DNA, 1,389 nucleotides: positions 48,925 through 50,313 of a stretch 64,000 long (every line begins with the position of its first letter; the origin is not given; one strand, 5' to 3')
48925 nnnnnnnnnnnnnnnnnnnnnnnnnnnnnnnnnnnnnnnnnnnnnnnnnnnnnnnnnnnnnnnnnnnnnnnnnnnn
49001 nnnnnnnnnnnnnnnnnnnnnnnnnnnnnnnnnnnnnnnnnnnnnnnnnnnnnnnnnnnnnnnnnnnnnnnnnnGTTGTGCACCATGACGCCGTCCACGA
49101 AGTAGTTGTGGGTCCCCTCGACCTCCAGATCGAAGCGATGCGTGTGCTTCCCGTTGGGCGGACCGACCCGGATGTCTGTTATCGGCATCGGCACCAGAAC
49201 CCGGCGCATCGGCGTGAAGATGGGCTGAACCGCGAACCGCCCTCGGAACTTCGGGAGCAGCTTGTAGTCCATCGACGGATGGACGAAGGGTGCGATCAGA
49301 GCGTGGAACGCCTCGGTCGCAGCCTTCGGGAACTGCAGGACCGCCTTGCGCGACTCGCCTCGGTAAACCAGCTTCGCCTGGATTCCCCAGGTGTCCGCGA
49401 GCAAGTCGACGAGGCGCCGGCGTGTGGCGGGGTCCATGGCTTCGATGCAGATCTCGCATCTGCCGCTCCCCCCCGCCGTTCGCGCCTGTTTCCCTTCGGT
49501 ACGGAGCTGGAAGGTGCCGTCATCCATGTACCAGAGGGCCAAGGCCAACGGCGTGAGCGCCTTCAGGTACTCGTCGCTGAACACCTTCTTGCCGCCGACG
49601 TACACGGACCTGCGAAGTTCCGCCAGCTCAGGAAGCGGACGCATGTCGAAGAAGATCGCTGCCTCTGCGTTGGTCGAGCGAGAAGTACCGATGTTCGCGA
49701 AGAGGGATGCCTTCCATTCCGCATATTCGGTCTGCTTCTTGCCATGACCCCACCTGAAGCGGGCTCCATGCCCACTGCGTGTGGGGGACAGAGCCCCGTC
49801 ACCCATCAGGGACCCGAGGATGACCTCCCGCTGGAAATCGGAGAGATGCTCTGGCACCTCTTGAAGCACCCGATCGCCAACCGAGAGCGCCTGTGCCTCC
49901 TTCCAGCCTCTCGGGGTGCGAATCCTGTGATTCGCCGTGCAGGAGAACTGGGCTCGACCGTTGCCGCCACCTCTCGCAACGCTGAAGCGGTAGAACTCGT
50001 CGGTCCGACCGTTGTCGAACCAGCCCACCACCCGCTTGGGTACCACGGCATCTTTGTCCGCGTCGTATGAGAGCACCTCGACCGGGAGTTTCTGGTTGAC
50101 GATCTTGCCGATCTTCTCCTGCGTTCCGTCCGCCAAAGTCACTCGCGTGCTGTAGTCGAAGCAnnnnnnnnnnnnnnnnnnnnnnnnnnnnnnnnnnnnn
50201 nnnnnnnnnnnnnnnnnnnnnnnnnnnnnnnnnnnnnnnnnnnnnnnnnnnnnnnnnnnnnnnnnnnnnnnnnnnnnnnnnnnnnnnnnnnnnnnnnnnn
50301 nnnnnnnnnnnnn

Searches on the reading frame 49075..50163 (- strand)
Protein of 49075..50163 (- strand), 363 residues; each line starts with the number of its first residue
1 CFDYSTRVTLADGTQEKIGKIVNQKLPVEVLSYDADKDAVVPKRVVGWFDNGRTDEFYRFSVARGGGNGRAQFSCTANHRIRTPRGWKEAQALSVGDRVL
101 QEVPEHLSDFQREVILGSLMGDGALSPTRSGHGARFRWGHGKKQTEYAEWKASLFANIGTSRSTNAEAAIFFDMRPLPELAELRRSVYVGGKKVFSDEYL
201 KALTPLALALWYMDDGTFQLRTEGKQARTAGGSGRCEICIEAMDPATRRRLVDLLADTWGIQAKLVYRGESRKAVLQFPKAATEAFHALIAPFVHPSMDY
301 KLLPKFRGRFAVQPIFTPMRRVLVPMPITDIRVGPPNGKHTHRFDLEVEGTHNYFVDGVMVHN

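Call 4: search_protein_families(library=pfam, proteins=[window:49075-50163:-], max_evalue=0.01)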
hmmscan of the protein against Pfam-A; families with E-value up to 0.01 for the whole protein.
window:49075-50163:- (363 aa): 3 families
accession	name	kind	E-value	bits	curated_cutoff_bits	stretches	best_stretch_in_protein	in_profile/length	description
PF03161.18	LAGLIDADG_2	-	1.3e-36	126.5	25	1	112-286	1-168/168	LAGLIDADG DNA endonuclease family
PF14890.11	Intein_splicing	-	1.9e-06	28.2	35.8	1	8-363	1-155/155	Intein splicing domain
PF07591.16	PT-HINT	-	0.0091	16.7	27.7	0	28-103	18-91/137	Pretoxin HINT domain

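Call 5: search_protein_families(library=ncbifam, proteins=[window:49075-50163:-], max_evalue=0.01)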
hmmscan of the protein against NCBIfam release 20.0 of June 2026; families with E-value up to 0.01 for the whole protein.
window:49075-50163:- (363 aa): 4 families
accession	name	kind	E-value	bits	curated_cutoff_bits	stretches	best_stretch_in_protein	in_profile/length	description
NF005852.0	PRK07773.1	equivalog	2.2e-13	49.4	780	1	1-127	398-523/886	replicative DNA helicase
TIGR01445.1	intein_Nterm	domain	1.3e-09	38.9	24.5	1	1-83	1-83/83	intein N-terminal splicing region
NF007072.0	PRK09519.1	equivalog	2.7e-08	32.7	1024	1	11-102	263-347/790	intein-containing recombinase RecA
TIGR01443.1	intein_Cterm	domain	1.1e-05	25.5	15.6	1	343-363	2-23/24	intein C-terminal splicing region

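Call 17: find_homologous_proteins(query=window:49075-50163:-, max_evalue=1e-10)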
Query window:49075-50163:- (363 aa): 1283 proteins with E <= 1e-10 among 8000 candidates; the best 120 are listed.
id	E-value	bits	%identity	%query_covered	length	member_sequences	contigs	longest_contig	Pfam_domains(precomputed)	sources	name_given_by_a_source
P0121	8.0e-182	622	72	100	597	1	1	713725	PF03161.19,PF00154.28,PF21096.3,PF14890.12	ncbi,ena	-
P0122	2.9e-176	604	71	100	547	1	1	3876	PF03161.19,PF00154.28,PF21096.3,PF14890.12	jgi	jgi:recombination protein RecA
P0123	7.9e-175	599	72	100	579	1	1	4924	PF06745.20,PF03161.19,PF00154.28,PF27531.1,PF14890.12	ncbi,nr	ncbi:MAG: recombinase RecA, partial [Acidimicrobiales bacterium]|nr:recombinase RecA [Acidimicrobial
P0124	1.6e-173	595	72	100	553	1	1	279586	PF03161.19,PF00154.28,PF21096.3,PF14890.12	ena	-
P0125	4.6e-173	593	73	100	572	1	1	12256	PF03161.19,PF00154.28,PF21096.3,PF14890.12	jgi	jgi:recombination protein RecA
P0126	8.8e-173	592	72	100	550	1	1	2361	PF03161.19,PF00154.28,PF21096.3,PF14890.12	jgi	jgi:recombination protein RecA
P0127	3.2e-172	591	69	100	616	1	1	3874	PF03161.19,PF00154.28,PF21096.3,PF14890.12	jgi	jgi:recombination protein RecA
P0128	9.8e-172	589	72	100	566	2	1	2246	PF03161.19,PF00154.28,PF21096.3,PF14890.12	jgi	jgi:recombination protein RecA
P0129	3.5e-171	587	71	100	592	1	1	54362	PF03161.19,PF00154.28,PF21096.3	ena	-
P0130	1.1e-170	585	70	100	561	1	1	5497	PF03161.19,PF00154.28,PF21096.3,PF14890.12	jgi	jgi:recombination protein RecA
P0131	8.1e-170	583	71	100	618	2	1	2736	PF03161.19,PF00154.28,PF21096.3,PF14890.12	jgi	jgi:recombination protein RecA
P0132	6.8e-169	580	70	100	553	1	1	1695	PF03161.19,PF00154.28,PF21096.3,PF14890.12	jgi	jgi:recombination protein RecA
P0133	7.9e-169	579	69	100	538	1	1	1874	PF03161.19,PF00154.28,PF21096.3,PF14890.12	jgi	jgi:recombination protein RecA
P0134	1.1e-168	579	69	100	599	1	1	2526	PF03161.19,PF00154.28,PF21096.3,PF14890.12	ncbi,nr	ncbi:MAG TPA: hypothetical protein VGS14_07190, partial [Actinomycetes bacterium]|nr:hypothetical pr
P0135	1.7e-168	578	70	100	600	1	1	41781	PF06745.20,PF03161.19,PF08423.18,PF00154.28,PF27531.1,PF14890.12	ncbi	ncbi:MAG TPA: recombinase RecA, partial [Acidimicrobiales bacterium]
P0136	3.0e-168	577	69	100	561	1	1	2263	PF03161.19,PF00154.28,PF21096.3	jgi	jgi:recombination protein RecA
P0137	5.7e-168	577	69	100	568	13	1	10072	PF03161.19,PF00154.28,PF21096.3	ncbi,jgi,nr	ncbi:MAG TPA: recombinase RecA, partial [Acidimicrobiales bacterium]|jgi:recombination protein RecA|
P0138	5.8e-168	577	70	100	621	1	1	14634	PF03161.19,PF00154.28,PF21096.3,PF14890.12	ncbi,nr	ncbi:MAG TPA: recombinase RecA, partial [Acidimicrobiales bacterium]|nr:recombinase RecA [Acidimicro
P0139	6.5e-168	576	68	100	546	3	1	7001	PF03161.19,PF00154.28,PF21096.3,PF14890.12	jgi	jgi:recombination protein RecA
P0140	4.9e-167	574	70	100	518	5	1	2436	PF03161.19,PF00154.28,PF21096.3,PF14890.12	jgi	jgi:recombination protein RecA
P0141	6.0e-167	573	70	100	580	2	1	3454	PF03161.19,PF00154.28,PF21096.3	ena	-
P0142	1.3e-166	572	71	100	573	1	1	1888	PF03161.19,PF00154.28,PF21096.3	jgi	-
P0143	2.6e-166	571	69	100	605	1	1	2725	PF03161.19,PF00154.28,PF21096.3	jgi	jgi:recombination protein RecA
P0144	1.4e-165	569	70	98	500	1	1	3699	PF03161.19,PF00154.28,PF21096.3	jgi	jgi:recombination protein RecA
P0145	2.8e-165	568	67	100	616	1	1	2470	PF03161.19,PF00154.28,PF21096.3,PF14890.12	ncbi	ncbi:MAG TPA: hypothetical protein VF097_03835, partial [Actinomycetota bacterium]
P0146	5.7e-165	567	66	100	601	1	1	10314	PF07591.16,PF03161.19,PF00154.28,PF01079.26,PF14890.12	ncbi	ncbi:MAG: hypothetical protein WD225_02280, partial [Ilumatobacteraceae bacterium]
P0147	3.3e-164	564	69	100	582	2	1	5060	PF03161.19,PF00154.28,PF21096.3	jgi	jgi:recombination protein RecA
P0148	6.5e-164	563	69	100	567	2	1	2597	PF03161.19,PF00154.28,PF21096.3,PF14890.12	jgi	jgi:recombination protein RecA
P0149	1.3e-163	562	69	100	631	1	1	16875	PF03161.19,PF00154.28,PF21096.3,PF14890.12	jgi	jgi:recombination protein RecA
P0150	2.3e-163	561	66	100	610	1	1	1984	PF03161.19,PF00154.28,PF21096.3,PF14890.12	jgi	jgi:recombination protein RecA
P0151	2.8e-163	561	68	100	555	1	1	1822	PF03161.19,PF00154.28,PF21096.3,PF14890.12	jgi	jgi:recombination protein RecA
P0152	4.1e-163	561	68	100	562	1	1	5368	PF03161.19,PF00154.28,PF21096.3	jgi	-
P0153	5.5e-162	557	67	100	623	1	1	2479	PF07591.16,PF03161.19,PF00154.28,PF21096.3,PF14890.12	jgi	jgi:recombination protein RecA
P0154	6.9e-162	557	67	100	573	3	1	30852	PF03161.19,PF00154.28,PF21096.3,PF14890.12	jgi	jgi:recombination protein RecA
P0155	1.6e-161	555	68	100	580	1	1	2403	PF03161.19,PF00154.28,PF21096.3,PF14890.12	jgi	jgi:recombination protein RecA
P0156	3.3e-161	554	67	100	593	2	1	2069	PF03161.19,PF00154.28,PF21096.3,PF14890.12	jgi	jgi:recombination protein RecA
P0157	1.7e-160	552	68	100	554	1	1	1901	PF03161.19,PF00154.28,PF21096.3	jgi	jgi:recombination protein RecA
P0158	5.1e-160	550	66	100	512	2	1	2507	PF03161.19,PF00154.28,PF21096.3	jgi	jgi:recombination protein RecA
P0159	8.2e-160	550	67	100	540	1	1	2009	PF03161.19,PF00154.28,PF21096.3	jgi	jgi:recombination protein RecA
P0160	1.2e-159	549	68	98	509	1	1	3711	PF03161.19,PF00154.28,PF21096.3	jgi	jgi:recombination protein RecA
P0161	1.6e-159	549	67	100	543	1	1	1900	PF03161.19,PF00154.28,PF21096.3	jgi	jgi:recombination protein RecA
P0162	1.9e-159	549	67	100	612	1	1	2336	PF03161.19,PF00154.28,PF21096.3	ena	-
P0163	4.5e-159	547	65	100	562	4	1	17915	PF03161.19,PF00154.28,PF21096.3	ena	-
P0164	5.2e-159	547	68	100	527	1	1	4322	PF03161.19,PF00154.28,PF21096.3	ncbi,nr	ncbi:MAG: recombinase RecA, partial [Actinomycetota bacterium]|nr:recombinase RecA [Actinomycetota b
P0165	8.4e-159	546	66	100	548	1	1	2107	PF03161.19,PF00154.28,PF21096.3,PF14890.12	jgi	jgi:recombination protein RecA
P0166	1.1e-158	546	65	100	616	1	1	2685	PF03161.19,PF00154.28,PF21096.3,PF14890.12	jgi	jgi:recombination protein RecA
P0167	1.4e-158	546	66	100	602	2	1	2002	PF06745.20,PF03161.19,PF08423.18,PF00154.28,PF27531.1,PF14890.12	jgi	jgi:recombination protein RecA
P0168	1.5e-158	546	66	100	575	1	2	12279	PF03161.19,PF00154.28,PF21096.3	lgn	-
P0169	2.7e-158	545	66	100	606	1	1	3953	PF06745.20,PF03161.19,PF00154.28,PF27531.1,PF14890.12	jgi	jgi:recombination protein RecA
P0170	5.8e-158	544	66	100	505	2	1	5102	PF03161.19,PF00154.28,PF21096.3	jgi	jgi:recombination protein RecA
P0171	6.6e-158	543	65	100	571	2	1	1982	PF03161.19,PF00154.28,PF21096.3,PF14890.12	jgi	jgi:recombination protein RecA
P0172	2.7e-157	541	66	100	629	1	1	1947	PF07591.16,PF03161.19,PF00154.28,PF21096.3,PF14890.12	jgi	jgi:recombination protein RecA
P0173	1.2e-156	539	65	100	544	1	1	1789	PF03161.19,PF00154.28,PF21096.3,PF14890.12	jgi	jgi:recombination protein RecA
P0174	1.1e-155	536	71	92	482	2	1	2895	PF03161.19,PF00154.28,PF21096.3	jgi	jgi:recombination protein RecA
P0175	3.5e-155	535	67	100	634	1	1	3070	PF03161.19,PF00154.28,PF21096.3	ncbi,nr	ncbi:MAG TPA: recombinase RecA, partial [Actinomycetota bacterium]|nr:recombinase RecA [Actinomyceto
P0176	4.1e-155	534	65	100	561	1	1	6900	PF06745.20,PF03161.19,PF08423.18,PF00154.28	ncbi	ncbi:MAG: recombinase RecA, partial [Acidimicrobiia bacterium]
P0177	5.4e-155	534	65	100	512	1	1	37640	PF03161.19,PF00154.28,PF21096.3,PF14890.12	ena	-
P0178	5.6e-155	534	65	100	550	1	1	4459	PF03161.19,PF00154.28,PF21096.3,PF14890.12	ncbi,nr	ncbi:MAG: hypothetical protein M3R01_09660, partial [Actinomycetota bacterium]|nr:hypothetical prote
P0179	6.8e-155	534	65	100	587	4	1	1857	PF03161.19,PF00154.28,PF21096.3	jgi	jgi:recombination protein RecA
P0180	8.7e-155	533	67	100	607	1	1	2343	PF03161.19,PF00154.28,PF21096.3,PF14890.12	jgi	jgi:recombination protein RecA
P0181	1.2e-154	533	65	98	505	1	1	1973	PF03161.19,PF00154.28,PF21096.3,PF14890.12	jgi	jgi:recombination protein RecA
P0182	1.4e-153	529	64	100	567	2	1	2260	PF07591.16,PF03161.19,PF00154.28,PF21096.3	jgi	jgi:recombination protein RecA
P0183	2.4e-153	528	66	99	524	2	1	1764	PF03161.19,PF00154.28,PF21096.3,PF14890.12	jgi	-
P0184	3.3e-153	528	65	98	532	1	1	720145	PF03161.19,PF00154.28,PF21096.3,PF14890.12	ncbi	-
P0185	9.1e-153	527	66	100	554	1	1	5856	PF03161.19,PF00154.28,PF21096.3,PF14890.12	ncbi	ncbi:MAG TPA: recombinase RecA, partial [Acidimicrobiales bacterium]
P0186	9.5e-153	527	64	100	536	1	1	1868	PF07591.16,PF03161.19,PF00154.28,PF21096.3,PF14890.12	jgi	jgi:recombination protein RecA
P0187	1.1e-152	526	68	93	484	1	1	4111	PF03161.19,PF00154.28,PF21096.3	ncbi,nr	ncbi:MAG TPA: hypothetical protein VFN21_12180, partial [Acidimicrobiales bacterium]|nr:hypothetical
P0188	1.7e-152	526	63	100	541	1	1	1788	PF03161.19,PF00154.28,PF21096.3,PF14890.12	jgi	-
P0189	2.3e-152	525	64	100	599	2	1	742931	PF06745.20,PF03161.19,PF08423.18,PF00154.28,PF27531.1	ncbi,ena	-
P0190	2.3e-152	525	63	100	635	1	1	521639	PF03161.19,PF00154.28,PF21096.3,PF14890.12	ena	-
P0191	3.1e-152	525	64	100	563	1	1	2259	PF03161.19,PF00154.28,PF21096.3,PF14890.12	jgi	jgi:recombination protein RecA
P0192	2.0e-151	522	69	94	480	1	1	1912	PF03161.19,PF00154.28,PF21096.3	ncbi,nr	ncbi:MAG TPA: hypothetical protein VHF91_03340, partial [Acidimicrobiales bacterium]|nr:hypothetical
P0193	4.0e-151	521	63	100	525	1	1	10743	PF07591.16,PF03161.19,PF00154.28,PF21096.3,PF14890.12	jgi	jgi:recombination protein RecA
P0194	2.5e-149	515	62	100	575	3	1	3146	PF03161.19,PF00154.28,PF21096.3,PF14890.12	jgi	jgi:recombination protein RecA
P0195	2.2e-148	512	62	100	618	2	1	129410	PF07591.16,PF03161.19,PF00154.28,PF21096.3,PF14890.12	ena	-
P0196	3.3e-148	512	64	100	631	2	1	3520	PF06745.20,PF03161.19,PF00154.28,PF27531.1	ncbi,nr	ncbi:MAG: recombinase RecA, partial [Acidimicrobiia bacterium]|nr:recombinase RecA [Acidimicrobiia b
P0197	1.0e-147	510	61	100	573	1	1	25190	PF03161.19,PF00154.28,PF21096.3,PF14890.12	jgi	jgi:recombination protein RecA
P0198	3.4e-147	508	62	100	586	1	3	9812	PF07591.16,PF03161.19,PF00154.28,PF21096.3,PF14890.12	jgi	jgi:recombination protein RecA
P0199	4.0e-147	508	62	100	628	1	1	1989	PF07591.16,PF03161.19,PF00154.28,PF21096.3,PF14890.12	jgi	jgi:recombination protein RecA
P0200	6.4e-147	507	62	100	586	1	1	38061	PF07591.16,PF03161.19,PF00154.28,PF21096.3,PF14890.12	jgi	jgi:recombination protein RecA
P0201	1.4e-146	506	62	100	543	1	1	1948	PF03161.19,PF00154.28,PF21096.3,PF14890.12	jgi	jgi:recombination protein RecA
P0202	1.0e-145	503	64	96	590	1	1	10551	PF06745.20,PF03161.19,PF08423.18,PF00154.28,PF27531.1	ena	-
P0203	1.8e-145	503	62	100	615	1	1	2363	PF07591.16,PF03161.19,PF00154.28,PF21096.3,PF14890.12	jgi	jgi:recombination protein RecA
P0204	2.6e-145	502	61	100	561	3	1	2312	PF03161.19,PF00154.28,PF21096.3,PF14890.12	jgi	jgi:recombination protein RecA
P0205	3.0e-145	502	62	100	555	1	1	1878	PF03161.19,PF00154.28,PF21096.3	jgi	jgi:recombination protein RecA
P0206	8.3e-145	500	69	88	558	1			PF06745.20,PF03161.19,PF08423.18,PF00154.28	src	-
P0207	3.9e-144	498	61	100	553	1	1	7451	PF03161.19,PF00154.28,PF21096.3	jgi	jgi:recombination protein RecA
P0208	6.1e-144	498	63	100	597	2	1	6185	PF03161.19,PF00154.28,PF21096.3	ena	-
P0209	7.0e-144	497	63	100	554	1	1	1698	PF03161.19,PF00154.28,PF21096.3,PF14890.12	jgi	jgi:recombination protein RecA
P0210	1.4e-143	496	65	93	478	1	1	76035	PF03161.19,PF00154.28,PF21096.3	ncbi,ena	-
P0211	2.1e-143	496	61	100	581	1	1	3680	PF03161.19,PF00154.28,PF21096.3,PF14890.12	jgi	jgi:recombination protein RecA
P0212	7.0e-143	494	62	100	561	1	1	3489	PF03161.19,PF00154.28,PF21096.3,PF14890.12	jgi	jgi:recombination protein RecA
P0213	7.9e-143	494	62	100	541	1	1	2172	PF03161.19,PF00154.28,PF21096.3,PF14890.12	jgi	-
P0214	8.5e-143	494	62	100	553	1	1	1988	PF03161.19,PF00154.28,PF21096.3,PF14890.12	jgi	jgi:recombination protein RecA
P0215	1.5e-142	493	69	87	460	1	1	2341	PF03161.19,PF00154.28,PF21096.3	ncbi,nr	ncbi:MAG TPA: recombinase RecA, partial [Actinomycetota bacterium]|nr:recombinase RecA [Actinomyceto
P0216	2.5e-142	492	60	100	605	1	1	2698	PF03161.19,PF00154.28,PF21096.3,PF14890.12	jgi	jgi:recombination protein RecA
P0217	3.5e-142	492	60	100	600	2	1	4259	PF03161.19,PF00154.28,PF21096.3,PF14890.12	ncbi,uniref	ncbi:MAG: hypothetical protein WEB03_04900, partial [Nitriliruptor sp.]|uniref:recombinase RecA n=1 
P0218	9.4e-142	490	63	96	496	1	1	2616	PF03161.19,PF00154.28,PF21096.3,PF14890.12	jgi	jgi:recombination protein RecA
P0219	1.5e-141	490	61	100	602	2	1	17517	PF03161.19,PF00154.28,PF21096.3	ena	-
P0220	1.7e-141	489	59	100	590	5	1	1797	PF03161.19,PF00154.28,PF21096.3,PF14890.12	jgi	jgi:recombination protein RecA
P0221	2.8e-141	489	65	93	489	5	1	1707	PF03161.19,PF00154.28,PF21096.3,PF14890.12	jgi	jgi:recombination protein RecA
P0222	6.5e-141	488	69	86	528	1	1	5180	PF06745.20,PF03161.19,PF00154.28,PF27531.1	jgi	jgi:recombination protein RecA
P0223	1.7e-140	486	65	89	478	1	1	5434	PF03161.19,PF00154.28,PF21096.3,PF14890.12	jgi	jgi:recombination protein RecA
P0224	1.9e-140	486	61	100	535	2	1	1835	PF03161.19,PF00154.28,PF21096.3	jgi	jgi:recombination protein RecA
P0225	2.6e-140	486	61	100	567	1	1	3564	PF03161.19,PF00154.28,PF21096.3,PF14890.12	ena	-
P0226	6.1e-140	484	61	100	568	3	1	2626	PF03161.19,PF00154.28,PF21096.3,PF14890.12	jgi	jgi:recombination protein RecA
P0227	6.7e-140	484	62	100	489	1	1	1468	PF03161.19,PF00154.28,PF21096.3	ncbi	ncbi:MAG: intein-containing recombinase RecA, partial [Actinomycetes bacterium]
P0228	8.0e-140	484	60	100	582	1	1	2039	PF03161.19,PF00154.28,PF21096.3,PF14890.12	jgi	jgi:recombination protein RecA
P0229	8.2e-140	484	60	100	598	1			PF06745.20,PF03161.19,PF00154.28,PF27531.1,PF14890.12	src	-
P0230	9.0e-140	484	60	100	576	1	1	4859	PF06745.20,PF03161.19,PF00154.28,PF27531.1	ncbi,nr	ncbi:MAG TPA: recombinase RecA, partial [Acidimicrobiales bacterium]|nr:recombinase RecA [Acidimicro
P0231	1.5e-139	483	60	100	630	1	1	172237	PF03161.19,PF00154.28,PF21096.3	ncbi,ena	-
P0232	2.1e-139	483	70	84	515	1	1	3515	PF06745.20,PF03161.19,PF00154.28,PF27531.1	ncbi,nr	ncbi:MAG TPA: recombinase RecA, partial [Actinomycetota bacterium]|nr:recombinase RecA [Actinomyceto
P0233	9.6e-139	480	60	100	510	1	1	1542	PF03161.19,PF00154.28,PF21096.3,PF14890.12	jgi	jgi:recombination protein RecA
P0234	1.5e-138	480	58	100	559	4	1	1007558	PF03161.19,PF00154.28,PF14890.12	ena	-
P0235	1.5e-138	480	61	100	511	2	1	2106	PF03161.19,PF00154.28,PF21096.3,PF14890.12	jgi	jgi:recombination protein RecA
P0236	1.6e-138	480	62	100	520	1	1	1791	PF03161.19,PF00154.28,PF21096.3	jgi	jgi:recombination protein RecA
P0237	2.1e-138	479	60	100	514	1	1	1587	PF03161.19,PF00154.28,PF21096.3,PF14890.12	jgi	jgi:recombination protein RecA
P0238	2.3e-138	479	60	100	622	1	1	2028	PF03161.19,PF00154.28,PF21096.3,PF14890.12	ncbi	ncbi:MAG TPA: recombinase RecA, partial [Ilumatobacteraceae bacterium]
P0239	9.1e-138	477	61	100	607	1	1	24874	PF03161.19,PF00154.28,PF27531.1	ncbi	ncbi:MAG: recombinase RecA, partial [Acidimicrobiia bacterium]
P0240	1.9e-137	476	62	95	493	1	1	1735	PF07591.16,PF03161.19,PF00154.28,PF21096.3,PF14890.12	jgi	jgi:recombination protein RecA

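Call 21: search_solved_structures(query=window:49075-50163:-, max_evalue=0.01, show_alignments=2)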
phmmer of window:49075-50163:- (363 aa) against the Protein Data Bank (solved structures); distinct sequences matched with E-value up to 0.01: 10.
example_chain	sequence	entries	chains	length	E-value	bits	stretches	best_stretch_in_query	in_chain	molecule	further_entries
2imz_A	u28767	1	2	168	3.3e-09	39.4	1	10-101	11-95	Endonuclease PI-MtuI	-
2in0_A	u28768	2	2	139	6e-09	38.5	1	10-101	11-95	Endonuclease PI-MtuI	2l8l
2in9_A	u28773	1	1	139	8.2e-09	38.1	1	10-101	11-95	Endonuclease PI-MtuI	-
3igd_A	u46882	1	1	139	1.9e-08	36.9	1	10-101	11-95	Endonuclease PI-MtuI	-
3ifj_A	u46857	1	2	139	2.1e-08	36.7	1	10-101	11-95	Endonuclease PI-MtuI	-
5k08_A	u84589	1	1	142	2.8e-08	36.3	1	10-101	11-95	RecA mini intein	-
5i0a_A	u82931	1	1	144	2.9e-08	36.2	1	10-101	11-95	Intein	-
2in8_A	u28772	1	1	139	7.3e-08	34.9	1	10-101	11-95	Endonuclease PI-MtuI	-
7cfv_A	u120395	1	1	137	2.7e-05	26.5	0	29-99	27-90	Spl DnaX mini-intein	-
6x1j_A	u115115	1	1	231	0.00096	21.4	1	190-303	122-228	Probable intron-encoded endonuclease 1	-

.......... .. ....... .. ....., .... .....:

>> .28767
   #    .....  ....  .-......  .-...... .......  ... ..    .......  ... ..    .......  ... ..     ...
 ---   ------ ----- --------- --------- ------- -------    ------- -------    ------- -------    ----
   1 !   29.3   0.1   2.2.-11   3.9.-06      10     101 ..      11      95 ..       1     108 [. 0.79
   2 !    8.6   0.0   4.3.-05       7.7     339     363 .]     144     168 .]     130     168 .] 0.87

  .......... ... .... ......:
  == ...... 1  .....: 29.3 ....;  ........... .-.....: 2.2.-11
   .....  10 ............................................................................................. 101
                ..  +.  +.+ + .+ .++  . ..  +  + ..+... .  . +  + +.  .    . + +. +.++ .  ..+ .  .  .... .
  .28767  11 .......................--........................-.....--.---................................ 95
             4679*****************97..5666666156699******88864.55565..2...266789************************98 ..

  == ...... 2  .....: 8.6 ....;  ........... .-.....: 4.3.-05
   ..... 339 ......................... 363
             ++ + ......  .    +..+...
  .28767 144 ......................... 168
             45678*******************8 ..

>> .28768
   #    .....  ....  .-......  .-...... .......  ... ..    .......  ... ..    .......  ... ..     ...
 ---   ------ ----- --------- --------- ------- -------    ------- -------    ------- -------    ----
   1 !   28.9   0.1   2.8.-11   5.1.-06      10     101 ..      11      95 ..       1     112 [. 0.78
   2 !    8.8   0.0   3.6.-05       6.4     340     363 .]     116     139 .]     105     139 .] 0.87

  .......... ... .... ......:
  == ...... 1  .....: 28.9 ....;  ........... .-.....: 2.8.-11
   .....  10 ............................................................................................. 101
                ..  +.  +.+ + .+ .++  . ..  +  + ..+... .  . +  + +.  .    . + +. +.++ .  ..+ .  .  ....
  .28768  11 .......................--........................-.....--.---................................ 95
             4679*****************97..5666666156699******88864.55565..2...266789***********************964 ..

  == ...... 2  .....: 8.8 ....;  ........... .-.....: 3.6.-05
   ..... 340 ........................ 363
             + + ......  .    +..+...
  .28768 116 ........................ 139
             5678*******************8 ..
